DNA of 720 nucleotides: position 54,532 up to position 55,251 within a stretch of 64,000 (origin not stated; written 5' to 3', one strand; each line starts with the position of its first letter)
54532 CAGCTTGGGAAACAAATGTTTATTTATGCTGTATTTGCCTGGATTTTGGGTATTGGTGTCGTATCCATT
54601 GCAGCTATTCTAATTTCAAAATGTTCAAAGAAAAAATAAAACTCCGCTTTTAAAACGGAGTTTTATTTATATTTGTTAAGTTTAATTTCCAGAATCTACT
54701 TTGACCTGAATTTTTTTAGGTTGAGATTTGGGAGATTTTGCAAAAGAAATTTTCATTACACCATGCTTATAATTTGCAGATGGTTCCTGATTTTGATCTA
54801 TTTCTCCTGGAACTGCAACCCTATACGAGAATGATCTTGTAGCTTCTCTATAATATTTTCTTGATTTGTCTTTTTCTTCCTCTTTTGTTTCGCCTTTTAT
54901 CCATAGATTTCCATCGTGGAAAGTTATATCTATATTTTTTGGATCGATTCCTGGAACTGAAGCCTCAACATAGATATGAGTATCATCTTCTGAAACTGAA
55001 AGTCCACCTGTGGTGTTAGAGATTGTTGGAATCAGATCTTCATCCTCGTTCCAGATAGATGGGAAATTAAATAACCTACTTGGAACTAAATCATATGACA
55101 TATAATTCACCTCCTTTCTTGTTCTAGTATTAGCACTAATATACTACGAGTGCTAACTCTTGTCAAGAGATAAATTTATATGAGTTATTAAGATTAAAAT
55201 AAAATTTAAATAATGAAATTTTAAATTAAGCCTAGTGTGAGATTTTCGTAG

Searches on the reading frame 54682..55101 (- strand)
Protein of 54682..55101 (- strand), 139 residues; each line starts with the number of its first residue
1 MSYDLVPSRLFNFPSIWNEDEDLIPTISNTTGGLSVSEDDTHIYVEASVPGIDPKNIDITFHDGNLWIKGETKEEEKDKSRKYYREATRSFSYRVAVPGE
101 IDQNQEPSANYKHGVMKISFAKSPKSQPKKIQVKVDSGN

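Call 86: search_protein_families(library=pfam, max_evalue=0.001, proteins=[window:54682-55101:-])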
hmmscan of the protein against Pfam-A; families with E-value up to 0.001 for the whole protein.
window:54682-55101:- (139 aa): 1 family
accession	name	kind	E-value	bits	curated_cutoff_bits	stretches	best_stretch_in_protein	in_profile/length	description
PF00011.27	HSP20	-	2.1e-16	60.3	20.8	1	37-134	3-102/102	Hsp20/alpha crystallin family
